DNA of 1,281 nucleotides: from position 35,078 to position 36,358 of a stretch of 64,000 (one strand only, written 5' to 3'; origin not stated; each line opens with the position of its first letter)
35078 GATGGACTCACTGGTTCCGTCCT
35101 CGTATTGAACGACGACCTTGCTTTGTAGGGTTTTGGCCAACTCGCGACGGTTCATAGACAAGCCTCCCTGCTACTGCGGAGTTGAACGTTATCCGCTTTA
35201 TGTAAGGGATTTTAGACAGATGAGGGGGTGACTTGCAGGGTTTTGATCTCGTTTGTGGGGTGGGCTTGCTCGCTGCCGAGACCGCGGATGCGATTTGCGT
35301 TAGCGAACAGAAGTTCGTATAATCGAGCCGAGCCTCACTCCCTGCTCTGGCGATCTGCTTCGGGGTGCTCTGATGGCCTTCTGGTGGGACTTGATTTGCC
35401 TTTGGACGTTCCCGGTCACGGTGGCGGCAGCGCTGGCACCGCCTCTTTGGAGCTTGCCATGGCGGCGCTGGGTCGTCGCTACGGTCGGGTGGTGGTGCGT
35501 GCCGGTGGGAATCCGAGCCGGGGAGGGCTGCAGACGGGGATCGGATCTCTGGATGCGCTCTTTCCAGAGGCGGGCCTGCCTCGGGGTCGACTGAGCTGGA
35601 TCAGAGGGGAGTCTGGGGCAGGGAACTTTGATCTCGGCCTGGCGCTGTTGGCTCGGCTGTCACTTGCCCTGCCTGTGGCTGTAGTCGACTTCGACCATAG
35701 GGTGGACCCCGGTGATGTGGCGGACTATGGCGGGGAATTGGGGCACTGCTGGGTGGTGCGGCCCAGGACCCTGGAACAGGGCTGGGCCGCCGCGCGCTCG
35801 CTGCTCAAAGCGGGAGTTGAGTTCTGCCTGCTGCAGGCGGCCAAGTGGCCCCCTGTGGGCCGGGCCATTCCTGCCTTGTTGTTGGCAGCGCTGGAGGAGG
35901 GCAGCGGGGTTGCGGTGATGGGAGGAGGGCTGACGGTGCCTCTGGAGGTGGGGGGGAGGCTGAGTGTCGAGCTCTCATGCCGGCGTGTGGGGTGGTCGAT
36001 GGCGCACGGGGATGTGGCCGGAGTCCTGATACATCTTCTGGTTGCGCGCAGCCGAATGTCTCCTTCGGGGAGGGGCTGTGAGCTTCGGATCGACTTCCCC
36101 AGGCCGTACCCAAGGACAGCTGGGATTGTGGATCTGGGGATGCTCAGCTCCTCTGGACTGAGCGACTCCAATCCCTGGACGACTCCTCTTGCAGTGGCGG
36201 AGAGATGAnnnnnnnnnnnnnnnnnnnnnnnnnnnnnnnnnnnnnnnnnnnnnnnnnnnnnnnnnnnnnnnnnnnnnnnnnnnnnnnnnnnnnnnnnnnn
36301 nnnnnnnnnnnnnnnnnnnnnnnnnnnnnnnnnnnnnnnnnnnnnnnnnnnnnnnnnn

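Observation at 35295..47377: Split and expanded SOS mutasome locus: imuA-imuB-orf80 | ftsH | sbcD/sbcC-like | dnaE2, all co-directional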

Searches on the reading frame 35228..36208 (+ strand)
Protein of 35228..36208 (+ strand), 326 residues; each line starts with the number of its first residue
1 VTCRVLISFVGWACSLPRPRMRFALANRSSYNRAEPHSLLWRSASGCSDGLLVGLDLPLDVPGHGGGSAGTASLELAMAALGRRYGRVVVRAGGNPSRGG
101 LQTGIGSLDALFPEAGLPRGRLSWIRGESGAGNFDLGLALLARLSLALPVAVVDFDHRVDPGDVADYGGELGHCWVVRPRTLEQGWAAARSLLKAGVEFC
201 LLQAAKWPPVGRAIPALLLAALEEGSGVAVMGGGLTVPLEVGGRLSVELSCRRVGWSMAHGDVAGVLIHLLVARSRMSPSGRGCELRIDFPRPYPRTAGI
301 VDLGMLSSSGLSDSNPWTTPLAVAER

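Call 3: search_protein_families(library=pfam, proteins=[window:35228-36208:+])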
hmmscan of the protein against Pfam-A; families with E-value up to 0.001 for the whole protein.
window:35228-36208:+ (326 aa): 1 family
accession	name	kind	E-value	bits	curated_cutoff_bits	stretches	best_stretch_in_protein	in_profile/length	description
PF00154.27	RecA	-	9e-06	25.8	27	1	74-196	3-129/262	recA bacterial DNA recombination protein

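Call 4: search_protein_families(library=ncbifam, proteins=[window:35228-36208:+])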
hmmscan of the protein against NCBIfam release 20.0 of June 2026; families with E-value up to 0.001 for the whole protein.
window:35228-36208:+ (326 aa): 3 families
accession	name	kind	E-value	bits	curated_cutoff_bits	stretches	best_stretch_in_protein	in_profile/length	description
TIGR02012.1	tigrfam_recA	equivalog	1.3e-07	31.3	325.3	1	73-196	5-132/321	recombinase RecA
NF007072.0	PRK09519.1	equivalog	2.8e-06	26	1024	1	73-197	10-138/790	intein-containing recombinase RecA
NF033429.2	ImuA_translesion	equivalog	6.6e-05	22.9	150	1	97-197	12-115/181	translesion DNA synthesis-associated protein ImuA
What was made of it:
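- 35384..36208 (+): imuA-like gene: an inactivated RecA paralogue (274 aa). RecA hits in Pfam and NCBIfam and a weak ImuA_translesion hit (calls 3, 4).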

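Call 36: search_protein_families(library=padloc, proteins=[window:35384-36208:+], max_evalue=0.001)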
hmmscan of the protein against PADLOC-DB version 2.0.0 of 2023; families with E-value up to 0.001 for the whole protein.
window:35384-36208:+ (274 aa): 0 families

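Call 48: search_solved_structures(query=window:35384-36208:+, max_evalue=0.1, show_alignments=1)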
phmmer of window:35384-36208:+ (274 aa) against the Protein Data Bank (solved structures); distinct sequences matched with E-value up to 0.1: 22.
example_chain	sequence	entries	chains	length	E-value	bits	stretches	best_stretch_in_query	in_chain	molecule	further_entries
3cmu_A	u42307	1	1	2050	2.7e-38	135.2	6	22-145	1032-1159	Protein recA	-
3cmt_A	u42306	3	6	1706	1.3e-31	113.3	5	22-145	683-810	Protein recA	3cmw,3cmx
3cmv_A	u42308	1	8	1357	3.6e-25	92.1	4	22-145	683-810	Protein recA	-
8s70_D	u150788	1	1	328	1.3e-11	47.6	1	21-143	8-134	Protein RecA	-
8s7g_D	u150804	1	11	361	1.6e-11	47.4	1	21-143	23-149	Protein RecA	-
2zrh_A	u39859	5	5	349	3.4e-11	46.3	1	21-145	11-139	Protein recA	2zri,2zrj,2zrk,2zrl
2zr0_A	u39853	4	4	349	7e-11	45.3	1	21-145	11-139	Protein recA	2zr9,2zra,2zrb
1ubc_A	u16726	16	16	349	7e-11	45.3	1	21-145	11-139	RecA | Protein recA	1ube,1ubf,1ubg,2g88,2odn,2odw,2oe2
2zrc_A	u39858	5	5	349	7.7e-11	45.1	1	21-145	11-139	Protein recA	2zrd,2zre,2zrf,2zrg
4oqf_A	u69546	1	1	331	3.9e-10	42.8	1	21-145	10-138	Protein RecA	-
4po1_A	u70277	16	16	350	5e-10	42.5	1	21-145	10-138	Protein RecA | Protein RecA, 1st part, 2nd part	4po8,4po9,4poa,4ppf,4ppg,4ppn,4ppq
1g18_A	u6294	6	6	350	1.3e-08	37.9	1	21-145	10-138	RECA PROTEIN | RecA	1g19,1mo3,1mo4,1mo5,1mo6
1xp8_A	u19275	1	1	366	5.3e-07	32.5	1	19-145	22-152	RecA protein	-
5jrj_A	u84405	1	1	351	2e-06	30.7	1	19-146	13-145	Protein RecA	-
9uoo_A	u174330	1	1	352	5.7e-06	29.2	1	22-145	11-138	Protein RecA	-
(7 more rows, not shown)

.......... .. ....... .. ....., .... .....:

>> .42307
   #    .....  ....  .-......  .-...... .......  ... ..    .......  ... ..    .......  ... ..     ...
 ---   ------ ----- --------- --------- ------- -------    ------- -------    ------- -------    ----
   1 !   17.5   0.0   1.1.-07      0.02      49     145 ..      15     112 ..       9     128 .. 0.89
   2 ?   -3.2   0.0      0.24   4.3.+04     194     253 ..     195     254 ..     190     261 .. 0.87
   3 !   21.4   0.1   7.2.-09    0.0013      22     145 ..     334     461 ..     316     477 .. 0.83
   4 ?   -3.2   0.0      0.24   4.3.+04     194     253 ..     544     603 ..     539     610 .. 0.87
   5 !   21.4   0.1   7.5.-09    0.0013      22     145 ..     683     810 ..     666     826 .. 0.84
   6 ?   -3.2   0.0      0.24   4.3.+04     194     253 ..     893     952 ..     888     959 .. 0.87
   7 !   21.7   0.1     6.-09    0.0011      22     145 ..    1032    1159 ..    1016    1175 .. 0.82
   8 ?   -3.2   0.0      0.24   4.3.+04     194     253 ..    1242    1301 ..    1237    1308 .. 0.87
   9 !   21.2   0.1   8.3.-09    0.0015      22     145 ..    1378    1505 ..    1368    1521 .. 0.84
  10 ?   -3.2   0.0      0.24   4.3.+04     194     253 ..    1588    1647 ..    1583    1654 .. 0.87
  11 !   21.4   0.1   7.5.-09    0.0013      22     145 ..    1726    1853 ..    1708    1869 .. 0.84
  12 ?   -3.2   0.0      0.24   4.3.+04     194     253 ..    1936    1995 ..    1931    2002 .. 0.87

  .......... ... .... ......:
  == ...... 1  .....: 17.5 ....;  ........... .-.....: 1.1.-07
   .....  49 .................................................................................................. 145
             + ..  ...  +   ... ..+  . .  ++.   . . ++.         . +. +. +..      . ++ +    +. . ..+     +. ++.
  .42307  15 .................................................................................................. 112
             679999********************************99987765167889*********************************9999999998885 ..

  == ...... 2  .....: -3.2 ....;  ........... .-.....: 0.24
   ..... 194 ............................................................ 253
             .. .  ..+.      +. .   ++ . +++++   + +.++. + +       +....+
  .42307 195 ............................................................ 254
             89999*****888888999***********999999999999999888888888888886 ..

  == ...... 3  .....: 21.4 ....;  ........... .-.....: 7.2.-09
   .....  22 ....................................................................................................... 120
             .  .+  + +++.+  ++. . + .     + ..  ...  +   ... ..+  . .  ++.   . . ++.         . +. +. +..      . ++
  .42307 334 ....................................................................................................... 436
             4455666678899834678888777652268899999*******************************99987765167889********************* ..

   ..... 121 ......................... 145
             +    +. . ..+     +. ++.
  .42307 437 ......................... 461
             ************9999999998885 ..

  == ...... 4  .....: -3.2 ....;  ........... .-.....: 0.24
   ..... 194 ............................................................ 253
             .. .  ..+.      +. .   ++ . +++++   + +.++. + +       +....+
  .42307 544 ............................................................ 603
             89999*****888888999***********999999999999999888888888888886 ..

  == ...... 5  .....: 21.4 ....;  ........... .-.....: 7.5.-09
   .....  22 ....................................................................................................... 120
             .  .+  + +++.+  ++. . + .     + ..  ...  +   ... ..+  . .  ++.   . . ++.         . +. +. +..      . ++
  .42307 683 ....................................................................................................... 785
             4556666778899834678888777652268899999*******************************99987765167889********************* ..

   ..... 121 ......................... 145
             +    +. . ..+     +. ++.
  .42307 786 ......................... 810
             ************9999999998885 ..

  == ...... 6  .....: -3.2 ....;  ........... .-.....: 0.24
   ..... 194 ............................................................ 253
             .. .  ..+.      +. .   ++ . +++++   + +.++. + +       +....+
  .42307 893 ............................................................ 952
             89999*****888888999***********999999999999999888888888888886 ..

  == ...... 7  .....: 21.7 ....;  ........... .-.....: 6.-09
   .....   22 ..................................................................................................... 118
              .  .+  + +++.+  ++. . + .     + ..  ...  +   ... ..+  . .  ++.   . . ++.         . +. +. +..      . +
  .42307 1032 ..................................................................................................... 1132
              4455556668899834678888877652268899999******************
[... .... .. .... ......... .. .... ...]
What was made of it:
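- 35384..36208 (+): PDB RecA E=1e-11 (call 48).
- On ImuA: RecA PDB hits to E=1e-11 (call 48).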
